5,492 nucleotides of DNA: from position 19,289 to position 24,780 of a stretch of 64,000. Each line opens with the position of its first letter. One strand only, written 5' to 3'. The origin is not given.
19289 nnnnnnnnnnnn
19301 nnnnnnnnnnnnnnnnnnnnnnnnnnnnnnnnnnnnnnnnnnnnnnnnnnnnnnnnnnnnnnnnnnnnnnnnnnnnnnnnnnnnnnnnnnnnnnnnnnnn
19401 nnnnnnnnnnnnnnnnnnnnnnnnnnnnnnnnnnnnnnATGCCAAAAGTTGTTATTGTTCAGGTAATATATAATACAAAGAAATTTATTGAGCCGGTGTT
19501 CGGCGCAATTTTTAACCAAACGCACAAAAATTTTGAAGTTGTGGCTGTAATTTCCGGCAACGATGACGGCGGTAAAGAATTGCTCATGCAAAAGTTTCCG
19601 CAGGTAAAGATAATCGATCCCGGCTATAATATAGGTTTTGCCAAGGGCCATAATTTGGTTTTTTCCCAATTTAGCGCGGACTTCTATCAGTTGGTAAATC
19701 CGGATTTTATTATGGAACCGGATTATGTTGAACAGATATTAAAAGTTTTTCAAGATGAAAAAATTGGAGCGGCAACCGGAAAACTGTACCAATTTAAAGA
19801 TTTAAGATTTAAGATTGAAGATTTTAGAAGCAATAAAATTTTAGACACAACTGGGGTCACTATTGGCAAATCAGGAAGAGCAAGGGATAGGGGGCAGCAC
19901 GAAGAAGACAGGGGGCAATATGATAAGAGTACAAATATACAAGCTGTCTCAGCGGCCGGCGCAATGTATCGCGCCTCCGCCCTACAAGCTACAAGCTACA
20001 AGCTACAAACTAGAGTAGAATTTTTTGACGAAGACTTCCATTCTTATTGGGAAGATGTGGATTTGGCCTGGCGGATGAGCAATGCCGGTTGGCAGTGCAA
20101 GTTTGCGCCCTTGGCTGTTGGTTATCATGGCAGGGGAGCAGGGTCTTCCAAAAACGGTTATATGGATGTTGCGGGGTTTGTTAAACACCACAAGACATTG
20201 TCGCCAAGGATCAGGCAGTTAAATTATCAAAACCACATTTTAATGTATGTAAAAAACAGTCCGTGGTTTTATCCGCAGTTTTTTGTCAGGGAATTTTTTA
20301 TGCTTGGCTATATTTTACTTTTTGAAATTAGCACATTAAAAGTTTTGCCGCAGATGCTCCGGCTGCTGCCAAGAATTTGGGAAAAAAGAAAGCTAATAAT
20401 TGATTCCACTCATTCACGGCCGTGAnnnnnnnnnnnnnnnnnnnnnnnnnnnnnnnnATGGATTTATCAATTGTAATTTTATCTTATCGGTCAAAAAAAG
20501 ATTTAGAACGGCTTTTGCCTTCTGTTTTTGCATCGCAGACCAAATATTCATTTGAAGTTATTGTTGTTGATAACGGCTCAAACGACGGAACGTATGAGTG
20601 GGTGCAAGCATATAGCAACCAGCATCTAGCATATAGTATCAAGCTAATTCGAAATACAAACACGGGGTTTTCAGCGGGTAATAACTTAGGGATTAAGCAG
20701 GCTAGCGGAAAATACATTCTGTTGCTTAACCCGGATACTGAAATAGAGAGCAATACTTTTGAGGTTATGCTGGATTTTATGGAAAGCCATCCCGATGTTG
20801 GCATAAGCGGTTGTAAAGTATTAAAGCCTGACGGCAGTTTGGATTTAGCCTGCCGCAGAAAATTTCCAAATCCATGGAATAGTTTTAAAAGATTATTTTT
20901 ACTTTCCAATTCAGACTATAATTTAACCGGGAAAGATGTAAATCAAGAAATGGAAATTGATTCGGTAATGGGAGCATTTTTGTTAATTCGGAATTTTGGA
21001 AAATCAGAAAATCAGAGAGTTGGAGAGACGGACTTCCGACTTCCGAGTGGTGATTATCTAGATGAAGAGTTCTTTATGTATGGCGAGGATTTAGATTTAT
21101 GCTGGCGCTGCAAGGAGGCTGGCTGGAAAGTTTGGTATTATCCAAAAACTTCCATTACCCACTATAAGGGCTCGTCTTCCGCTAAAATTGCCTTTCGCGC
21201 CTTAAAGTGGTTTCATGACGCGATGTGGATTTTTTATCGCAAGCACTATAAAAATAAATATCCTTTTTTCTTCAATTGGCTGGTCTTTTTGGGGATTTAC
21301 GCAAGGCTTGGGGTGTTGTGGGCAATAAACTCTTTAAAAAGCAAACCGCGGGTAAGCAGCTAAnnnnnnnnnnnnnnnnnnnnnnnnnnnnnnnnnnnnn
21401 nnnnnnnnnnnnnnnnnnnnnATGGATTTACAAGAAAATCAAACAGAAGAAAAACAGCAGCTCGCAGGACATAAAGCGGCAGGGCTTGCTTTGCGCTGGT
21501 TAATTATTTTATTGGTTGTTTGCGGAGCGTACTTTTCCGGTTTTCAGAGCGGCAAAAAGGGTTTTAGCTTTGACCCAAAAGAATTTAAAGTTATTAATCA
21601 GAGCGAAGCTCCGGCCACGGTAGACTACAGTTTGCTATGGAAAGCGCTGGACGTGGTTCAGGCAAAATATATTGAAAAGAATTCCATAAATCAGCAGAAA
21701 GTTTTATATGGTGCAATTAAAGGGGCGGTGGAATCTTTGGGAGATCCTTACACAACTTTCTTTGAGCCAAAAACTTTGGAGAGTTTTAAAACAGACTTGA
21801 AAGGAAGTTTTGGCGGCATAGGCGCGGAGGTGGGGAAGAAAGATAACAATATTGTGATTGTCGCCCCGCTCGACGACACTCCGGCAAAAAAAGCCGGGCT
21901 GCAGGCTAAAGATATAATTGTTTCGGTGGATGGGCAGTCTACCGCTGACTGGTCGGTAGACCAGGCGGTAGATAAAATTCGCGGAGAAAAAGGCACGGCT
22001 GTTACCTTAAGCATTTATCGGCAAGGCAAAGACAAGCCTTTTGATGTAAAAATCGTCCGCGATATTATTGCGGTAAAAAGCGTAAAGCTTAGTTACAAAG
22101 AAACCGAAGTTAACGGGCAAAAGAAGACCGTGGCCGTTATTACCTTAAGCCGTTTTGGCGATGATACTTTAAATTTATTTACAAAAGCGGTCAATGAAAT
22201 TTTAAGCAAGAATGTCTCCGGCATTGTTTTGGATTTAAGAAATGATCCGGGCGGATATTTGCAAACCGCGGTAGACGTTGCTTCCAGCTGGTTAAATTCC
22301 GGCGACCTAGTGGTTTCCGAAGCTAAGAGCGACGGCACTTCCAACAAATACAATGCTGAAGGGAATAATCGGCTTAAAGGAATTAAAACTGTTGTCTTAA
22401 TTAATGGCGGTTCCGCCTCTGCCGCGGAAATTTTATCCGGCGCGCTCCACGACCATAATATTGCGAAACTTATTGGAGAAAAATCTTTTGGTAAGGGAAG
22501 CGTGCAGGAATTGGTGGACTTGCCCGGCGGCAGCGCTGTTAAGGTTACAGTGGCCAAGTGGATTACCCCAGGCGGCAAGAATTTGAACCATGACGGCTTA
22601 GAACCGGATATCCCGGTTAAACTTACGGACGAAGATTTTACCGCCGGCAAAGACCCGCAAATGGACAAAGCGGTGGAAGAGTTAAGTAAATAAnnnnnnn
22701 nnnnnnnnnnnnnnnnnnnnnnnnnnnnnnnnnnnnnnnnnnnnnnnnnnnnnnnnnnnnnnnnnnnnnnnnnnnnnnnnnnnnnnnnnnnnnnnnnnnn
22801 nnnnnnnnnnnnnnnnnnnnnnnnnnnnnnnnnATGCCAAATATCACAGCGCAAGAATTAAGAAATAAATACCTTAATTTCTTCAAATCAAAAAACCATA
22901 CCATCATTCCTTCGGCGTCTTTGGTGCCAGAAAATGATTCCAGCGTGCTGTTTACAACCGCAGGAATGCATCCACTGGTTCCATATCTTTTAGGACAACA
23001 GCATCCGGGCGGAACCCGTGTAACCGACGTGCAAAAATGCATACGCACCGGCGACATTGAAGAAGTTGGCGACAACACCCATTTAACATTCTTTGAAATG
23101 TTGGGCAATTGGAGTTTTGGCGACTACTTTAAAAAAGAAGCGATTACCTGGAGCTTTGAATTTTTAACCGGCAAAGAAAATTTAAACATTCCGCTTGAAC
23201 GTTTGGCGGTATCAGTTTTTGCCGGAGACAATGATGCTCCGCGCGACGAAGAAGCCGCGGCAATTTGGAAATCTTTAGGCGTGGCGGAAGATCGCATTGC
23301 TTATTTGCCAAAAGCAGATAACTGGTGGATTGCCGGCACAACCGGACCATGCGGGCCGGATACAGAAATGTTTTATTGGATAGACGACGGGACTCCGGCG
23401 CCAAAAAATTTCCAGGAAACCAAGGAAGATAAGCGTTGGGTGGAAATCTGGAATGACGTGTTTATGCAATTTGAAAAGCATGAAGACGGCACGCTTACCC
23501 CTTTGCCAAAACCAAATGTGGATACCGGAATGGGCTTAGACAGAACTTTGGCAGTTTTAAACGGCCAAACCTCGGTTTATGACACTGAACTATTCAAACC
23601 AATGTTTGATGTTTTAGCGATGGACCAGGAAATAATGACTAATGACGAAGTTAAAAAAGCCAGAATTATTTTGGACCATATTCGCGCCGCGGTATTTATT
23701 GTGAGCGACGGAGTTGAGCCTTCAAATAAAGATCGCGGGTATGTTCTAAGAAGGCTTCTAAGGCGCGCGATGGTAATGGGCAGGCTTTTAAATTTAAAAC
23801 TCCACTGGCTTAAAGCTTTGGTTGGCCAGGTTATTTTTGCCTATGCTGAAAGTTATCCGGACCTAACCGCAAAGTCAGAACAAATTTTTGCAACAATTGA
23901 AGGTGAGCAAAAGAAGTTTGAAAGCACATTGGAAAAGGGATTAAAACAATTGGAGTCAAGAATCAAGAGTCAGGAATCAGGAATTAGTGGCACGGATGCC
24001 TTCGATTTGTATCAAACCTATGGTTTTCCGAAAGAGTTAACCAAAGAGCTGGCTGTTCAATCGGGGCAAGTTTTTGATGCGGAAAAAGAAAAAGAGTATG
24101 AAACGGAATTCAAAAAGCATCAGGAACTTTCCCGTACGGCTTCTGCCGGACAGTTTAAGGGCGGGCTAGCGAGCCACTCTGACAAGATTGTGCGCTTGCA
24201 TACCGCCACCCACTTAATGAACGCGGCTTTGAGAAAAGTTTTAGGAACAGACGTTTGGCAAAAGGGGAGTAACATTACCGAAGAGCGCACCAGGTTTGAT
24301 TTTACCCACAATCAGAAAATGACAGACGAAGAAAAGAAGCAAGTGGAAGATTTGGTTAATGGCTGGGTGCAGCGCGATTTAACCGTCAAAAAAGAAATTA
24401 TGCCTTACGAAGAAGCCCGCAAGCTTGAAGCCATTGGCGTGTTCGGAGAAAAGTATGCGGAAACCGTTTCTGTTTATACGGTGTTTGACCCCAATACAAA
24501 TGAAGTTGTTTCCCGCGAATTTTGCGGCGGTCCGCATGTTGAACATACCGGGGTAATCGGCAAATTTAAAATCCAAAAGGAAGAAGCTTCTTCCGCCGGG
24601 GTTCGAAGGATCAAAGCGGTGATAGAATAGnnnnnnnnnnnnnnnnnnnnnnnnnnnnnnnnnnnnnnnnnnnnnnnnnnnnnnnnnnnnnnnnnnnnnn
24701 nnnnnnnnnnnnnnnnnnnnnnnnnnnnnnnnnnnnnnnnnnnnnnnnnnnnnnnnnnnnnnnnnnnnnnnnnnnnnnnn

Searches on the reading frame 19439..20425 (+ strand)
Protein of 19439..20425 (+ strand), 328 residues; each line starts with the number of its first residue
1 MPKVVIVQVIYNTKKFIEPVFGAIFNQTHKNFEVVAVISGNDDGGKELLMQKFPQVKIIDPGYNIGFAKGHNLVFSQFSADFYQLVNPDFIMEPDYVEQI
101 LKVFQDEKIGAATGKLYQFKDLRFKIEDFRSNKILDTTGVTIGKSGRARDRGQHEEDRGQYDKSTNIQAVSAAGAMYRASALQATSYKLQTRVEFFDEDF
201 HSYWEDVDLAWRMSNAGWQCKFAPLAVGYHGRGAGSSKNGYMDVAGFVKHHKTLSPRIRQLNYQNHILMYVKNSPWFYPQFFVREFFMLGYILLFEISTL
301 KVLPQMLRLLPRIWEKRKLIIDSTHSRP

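Call 24: search_protein_families(library=pfam, proteins=[window:19439-20425:+], max_evalue=0.001)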
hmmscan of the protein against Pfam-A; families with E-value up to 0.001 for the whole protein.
window:19439-20425:+ (328 aa): 3 families
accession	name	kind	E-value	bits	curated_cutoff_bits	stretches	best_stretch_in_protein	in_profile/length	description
PF00535.33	Glycos_transf_2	-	5.9e-13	49.5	23.3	1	7-182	3-164/168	Glycosyl transferase family 2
PF13641.12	Glyco_tranf_2_3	-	1.1e-10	42.3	27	1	10-227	9-208/230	Glycosyltransferase like family 2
PF13632.12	Glyco_trans_2_3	-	1.8e-06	28.3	27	1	153-229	55-122/198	Glycosyl transferase family group 2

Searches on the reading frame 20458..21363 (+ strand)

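Call 24: search_protein_families(library=pfam, proteins=[window:20458-21363:+], max_evalue=0.001)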
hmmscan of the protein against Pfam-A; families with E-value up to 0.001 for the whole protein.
window:20458-21363:+ (301 aa): 4 families
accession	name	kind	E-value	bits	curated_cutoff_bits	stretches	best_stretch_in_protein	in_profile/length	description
PF00535.33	Glycos_transf_2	-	9.1e-26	91.2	23.3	1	4-135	1-130/168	Glycosyl transferase family 2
PF13641.12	Glyco_tranf_2_3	-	5e-16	59.9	27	1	3-251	3-227/230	Glycosyltransferase like family 2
PF10111.15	Glyco_tranf_2_2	-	7.8e-08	32.6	27.3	1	5-109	2-107/276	Glycosyltransferase like family 2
PF13632.12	Glyco_trans_2_3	-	7.4e-06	26.3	27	1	86-255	1-143/198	Glycosyl transferase family group 2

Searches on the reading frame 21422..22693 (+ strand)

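Call 24: search_protein_families(library=pfam, proteins=[window:21422-22693:+], max_evalue=0.001)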
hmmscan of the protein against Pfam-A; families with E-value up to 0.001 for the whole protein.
window:21422-22693:+ (423 aa): 6 families
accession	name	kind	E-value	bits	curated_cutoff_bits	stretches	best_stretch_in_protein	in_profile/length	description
PF03572.23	Peptidase_S41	-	2.4e-47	161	24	1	237-399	2-165/165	Peptidase family S41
PF13180.12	PDZ_2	-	9.1e-13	48.7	27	1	131-211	1-80/80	PDZ domain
PF00595.29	PDZ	-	1.8e-12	47.9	23.2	1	131-198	10-80/81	PDZ domain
PF17820.7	PDZ_6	-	3.7e-12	46.2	27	1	145-200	1-54/54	PDZ domain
PF22694.1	CtpB_N-like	-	1.2e-07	32.5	27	1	59-118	28-85/85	Activating protease CtpB N-terminal domain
PF21558.3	Pept_S41_N_bact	-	0.00078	19.7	27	0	154-178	14-38/87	Bacteroidetes, Peptidase, S41 family, N-terminal domain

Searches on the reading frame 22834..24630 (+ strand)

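Call 24: search_protein_families(library=pfam, proteins=[window:22834-24630:+], max_evalue=0.001)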
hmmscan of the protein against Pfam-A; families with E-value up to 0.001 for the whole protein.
window:22834-24630:+ (598 aa): 2 families
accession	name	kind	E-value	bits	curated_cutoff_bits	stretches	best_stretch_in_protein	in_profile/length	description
PF01411.24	tRNA-synt_2c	-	6.8e-135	451.1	30.3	1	8-458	1-451/552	tRNA synthetases class II (A)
PF07973.19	tRNA_SAD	-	2.9e-14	53.2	24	1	545-593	1-43/44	Threonyl and Alanyl tRNA synthetase second additional domain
